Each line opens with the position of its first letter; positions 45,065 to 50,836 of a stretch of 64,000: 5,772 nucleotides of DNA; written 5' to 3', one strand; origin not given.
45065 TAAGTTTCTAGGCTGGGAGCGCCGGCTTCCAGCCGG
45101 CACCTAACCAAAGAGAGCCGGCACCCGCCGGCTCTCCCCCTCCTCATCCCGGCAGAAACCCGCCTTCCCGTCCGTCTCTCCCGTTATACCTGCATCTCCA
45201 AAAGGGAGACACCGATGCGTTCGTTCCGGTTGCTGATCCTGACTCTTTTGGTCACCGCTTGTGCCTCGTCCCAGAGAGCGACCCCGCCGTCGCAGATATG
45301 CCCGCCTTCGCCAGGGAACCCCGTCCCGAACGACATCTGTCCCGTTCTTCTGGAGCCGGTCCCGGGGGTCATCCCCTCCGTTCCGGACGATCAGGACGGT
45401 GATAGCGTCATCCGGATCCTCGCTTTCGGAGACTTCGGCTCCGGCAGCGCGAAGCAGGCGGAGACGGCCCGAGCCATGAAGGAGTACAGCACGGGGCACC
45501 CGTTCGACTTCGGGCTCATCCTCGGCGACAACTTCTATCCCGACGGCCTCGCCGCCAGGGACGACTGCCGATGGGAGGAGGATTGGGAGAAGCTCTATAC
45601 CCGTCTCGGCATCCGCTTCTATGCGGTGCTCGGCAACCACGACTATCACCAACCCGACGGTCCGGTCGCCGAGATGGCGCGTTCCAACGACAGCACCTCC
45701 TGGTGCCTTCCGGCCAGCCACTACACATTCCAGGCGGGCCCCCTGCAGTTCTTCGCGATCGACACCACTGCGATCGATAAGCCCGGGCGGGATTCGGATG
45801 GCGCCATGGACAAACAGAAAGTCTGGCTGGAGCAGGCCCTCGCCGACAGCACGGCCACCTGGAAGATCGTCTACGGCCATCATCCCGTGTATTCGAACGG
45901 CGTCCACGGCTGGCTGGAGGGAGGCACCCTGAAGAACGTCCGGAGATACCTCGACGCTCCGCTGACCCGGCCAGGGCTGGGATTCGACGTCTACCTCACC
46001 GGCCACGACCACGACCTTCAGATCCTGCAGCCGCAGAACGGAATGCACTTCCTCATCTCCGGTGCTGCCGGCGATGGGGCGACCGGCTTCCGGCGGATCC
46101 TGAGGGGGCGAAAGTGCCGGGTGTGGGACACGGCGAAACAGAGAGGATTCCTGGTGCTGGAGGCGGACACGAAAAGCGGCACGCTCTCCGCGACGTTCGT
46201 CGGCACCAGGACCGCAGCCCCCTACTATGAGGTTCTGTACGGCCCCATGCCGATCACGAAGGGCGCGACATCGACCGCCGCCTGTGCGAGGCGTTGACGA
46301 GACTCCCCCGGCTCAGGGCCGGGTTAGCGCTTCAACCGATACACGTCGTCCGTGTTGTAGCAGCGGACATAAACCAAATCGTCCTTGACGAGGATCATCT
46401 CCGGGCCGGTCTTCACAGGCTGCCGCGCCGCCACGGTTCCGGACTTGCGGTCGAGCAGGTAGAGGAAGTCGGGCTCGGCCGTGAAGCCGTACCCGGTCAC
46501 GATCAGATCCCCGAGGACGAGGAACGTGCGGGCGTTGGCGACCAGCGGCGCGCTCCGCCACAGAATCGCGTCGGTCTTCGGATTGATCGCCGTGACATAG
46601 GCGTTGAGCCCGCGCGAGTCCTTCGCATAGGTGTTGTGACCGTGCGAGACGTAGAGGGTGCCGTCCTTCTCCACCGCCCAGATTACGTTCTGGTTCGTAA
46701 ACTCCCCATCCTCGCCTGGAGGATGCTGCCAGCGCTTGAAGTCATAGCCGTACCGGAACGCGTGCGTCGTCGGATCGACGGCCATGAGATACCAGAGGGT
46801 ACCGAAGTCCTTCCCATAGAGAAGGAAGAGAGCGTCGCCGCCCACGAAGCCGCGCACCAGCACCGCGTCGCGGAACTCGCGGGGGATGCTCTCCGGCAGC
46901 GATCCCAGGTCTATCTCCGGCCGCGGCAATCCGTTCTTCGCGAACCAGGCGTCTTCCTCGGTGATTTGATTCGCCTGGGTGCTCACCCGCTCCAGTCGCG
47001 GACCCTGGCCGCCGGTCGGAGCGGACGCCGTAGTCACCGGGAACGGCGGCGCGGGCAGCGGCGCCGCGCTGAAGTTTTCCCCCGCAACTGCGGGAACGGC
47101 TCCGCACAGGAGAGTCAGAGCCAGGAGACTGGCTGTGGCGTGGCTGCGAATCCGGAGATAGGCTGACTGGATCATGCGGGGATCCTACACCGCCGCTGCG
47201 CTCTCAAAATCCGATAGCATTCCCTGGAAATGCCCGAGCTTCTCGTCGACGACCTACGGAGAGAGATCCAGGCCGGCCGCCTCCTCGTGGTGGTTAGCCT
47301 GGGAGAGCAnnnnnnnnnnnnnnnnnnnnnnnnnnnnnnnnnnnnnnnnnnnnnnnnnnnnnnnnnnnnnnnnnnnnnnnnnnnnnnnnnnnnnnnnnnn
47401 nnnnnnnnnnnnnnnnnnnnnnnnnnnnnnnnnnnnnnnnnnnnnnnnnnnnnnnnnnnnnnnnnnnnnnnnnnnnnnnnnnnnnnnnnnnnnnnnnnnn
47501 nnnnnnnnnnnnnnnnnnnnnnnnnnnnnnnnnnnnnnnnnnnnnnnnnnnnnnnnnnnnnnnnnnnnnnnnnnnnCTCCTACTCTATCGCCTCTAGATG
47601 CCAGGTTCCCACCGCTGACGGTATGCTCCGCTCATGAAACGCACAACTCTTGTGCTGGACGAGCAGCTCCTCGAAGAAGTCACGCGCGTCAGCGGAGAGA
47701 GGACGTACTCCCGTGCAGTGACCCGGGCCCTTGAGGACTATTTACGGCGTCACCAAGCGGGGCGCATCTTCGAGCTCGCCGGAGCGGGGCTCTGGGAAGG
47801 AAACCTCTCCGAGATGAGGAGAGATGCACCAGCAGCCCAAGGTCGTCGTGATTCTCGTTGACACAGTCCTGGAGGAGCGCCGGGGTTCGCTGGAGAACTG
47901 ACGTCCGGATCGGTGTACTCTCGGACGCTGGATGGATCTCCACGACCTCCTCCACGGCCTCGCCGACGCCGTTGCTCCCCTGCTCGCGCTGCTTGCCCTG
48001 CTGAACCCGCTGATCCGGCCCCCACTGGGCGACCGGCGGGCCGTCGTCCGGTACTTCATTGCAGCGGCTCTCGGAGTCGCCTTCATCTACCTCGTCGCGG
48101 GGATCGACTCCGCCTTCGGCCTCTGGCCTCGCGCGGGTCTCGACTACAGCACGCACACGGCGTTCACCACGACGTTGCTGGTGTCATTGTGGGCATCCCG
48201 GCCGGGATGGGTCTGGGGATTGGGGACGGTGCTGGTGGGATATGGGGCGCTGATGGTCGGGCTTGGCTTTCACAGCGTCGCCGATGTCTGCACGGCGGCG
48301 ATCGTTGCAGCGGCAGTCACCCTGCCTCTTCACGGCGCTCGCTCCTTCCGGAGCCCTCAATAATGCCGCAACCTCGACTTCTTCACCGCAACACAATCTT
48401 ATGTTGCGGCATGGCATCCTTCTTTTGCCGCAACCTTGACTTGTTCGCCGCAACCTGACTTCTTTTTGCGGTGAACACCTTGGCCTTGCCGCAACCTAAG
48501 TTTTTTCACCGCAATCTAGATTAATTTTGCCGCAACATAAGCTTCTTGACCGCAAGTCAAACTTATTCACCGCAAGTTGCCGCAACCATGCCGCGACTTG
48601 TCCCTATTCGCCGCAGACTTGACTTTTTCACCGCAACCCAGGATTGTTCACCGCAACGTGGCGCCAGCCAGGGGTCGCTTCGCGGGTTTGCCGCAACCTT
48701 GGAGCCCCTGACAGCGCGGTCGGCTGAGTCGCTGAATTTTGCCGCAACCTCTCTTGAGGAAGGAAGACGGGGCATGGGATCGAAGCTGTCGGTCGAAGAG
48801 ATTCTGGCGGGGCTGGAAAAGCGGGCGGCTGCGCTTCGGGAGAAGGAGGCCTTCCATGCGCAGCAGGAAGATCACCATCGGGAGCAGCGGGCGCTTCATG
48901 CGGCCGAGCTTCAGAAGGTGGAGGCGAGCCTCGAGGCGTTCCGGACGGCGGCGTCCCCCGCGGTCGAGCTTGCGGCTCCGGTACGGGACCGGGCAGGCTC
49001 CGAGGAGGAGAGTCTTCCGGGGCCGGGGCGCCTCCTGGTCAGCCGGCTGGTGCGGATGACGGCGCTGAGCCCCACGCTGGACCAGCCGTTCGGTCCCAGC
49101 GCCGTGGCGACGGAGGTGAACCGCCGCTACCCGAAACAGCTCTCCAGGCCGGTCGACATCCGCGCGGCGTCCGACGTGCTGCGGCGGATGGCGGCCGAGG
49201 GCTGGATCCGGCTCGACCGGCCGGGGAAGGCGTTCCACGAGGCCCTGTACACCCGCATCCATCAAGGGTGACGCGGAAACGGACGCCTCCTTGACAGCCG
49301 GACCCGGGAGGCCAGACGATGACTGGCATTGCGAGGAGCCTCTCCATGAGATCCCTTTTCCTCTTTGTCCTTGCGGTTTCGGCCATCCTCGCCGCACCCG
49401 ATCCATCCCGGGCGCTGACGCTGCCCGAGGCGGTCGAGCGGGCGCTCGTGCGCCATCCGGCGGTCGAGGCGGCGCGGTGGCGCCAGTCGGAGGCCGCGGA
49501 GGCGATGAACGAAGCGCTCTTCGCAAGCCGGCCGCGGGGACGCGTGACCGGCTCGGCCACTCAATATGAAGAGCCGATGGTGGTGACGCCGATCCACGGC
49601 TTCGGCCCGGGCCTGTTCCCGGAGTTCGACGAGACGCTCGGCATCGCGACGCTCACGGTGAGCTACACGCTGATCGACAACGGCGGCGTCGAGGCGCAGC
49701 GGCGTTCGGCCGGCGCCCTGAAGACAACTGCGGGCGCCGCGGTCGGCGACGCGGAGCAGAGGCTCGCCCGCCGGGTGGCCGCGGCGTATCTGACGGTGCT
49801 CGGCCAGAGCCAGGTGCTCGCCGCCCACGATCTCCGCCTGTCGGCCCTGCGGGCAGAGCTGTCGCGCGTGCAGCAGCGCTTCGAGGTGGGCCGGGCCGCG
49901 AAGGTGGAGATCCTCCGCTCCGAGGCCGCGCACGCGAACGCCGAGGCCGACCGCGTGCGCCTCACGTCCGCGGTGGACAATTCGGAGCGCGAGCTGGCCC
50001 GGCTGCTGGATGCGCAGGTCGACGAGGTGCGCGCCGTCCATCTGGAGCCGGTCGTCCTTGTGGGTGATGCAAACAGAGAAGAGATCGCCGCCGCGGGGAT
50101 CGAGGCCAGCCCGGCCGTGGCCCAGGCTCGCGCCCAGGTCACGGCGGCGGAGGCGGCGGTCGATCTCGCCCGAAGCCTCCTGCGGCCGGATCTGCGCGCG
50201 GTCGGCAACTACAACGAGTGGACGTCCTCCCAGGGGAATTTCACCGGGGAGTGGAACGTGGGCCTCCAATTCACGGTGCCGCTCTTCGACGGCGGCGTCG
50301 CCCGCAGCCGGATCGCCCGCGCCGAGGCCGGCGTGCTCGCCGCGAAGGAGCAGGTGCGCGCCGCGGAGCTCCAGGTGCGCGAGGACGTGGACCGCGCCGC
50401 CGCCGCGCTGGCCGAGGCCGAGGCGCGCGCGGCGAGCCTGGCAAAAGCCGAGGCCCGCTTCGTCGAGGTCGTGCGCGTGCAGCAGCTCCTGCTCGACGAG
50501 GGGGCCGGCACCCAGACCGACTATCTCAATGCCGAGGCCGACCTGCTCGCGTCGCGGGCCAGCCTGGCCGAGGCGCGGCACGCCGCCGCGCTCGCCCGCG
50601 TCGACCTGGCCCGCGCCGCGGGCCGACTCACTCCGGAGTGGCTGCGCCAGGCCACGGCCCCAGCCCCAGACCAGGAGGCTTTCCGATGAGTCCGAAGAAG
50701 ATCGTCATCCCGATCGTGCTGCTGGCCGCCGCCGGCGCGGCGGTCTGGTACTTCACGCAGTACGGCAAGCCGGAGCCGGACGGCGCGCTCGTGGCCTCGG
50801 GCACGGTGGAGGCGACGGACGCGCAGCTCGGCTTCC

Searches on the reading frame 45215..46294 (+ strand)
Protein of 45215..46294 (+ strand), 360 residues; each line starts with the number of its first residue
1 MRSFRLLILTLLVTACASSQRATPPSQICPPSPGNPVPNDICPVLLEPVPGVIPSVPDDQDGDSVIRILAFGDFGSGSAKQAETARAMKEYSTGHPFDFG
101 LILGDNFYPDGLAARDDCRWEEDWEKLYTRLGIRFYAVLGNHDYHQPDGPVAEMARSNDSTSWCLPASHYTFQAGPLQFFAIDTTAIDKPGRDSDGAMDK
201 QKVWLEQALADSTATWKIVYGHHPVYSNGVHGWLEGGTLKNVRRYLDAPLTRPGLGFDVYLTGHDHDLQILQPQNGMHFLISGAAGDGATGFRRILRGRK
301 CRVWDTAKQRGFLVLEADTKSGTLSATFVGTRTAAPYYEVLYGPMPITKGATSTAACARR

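Call 25: search_protein_families(library=pfam, proteins=[window:45215-46294:+], max_evalue=0.001)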
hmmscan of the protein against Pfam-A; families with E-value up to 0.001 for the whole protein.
window:45215-46294:+ (360 aa): 1 family
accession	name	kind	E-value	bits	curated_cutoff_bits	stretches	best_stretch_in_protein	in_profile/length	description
PF00149.33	Metallophos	-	6.7e-17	63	21.5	1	66-267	1-190/191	Calcineurin-like phosphoesterase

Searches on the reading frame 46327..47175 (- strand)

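Call 25: search_protein_families(library=pfam, proteins=[window:46327-47175:-], max_evalue=0.001)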
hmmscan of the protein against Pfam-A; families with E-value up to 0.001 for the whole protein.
window:46327-47175:- (283 aa): 0 families

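Call 72: search_protein_families(library=pfam, proteins=[window:46327-47175:-], max_evalue=0.01)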
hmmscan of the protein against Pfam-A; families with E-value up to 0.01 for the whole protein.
window:46327-47175:- (283 aa): 1 family
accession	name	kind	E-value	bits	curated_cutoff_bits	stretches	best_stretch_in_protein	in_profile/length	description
PF13360.13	PQQ_2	-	0.005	17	27.6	0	192-272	3-80/233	Outer membrane protein assembly factor BamB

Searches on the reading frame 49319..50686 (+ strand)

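Call 25: search_protein_families(library=pfam, proteins=[window:49319-50686:+], max_evalue=0.001)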
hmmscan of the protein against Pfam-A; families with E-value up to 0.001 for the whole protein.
window:49319-50686:+ (456 aa): 1 family
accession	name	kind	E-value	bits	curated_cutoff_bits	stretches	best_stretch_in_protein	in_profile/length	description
PF02321.23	OEP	-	6.4e-41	140.7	22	2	258-435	6-187/187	Outer membrane efflux protein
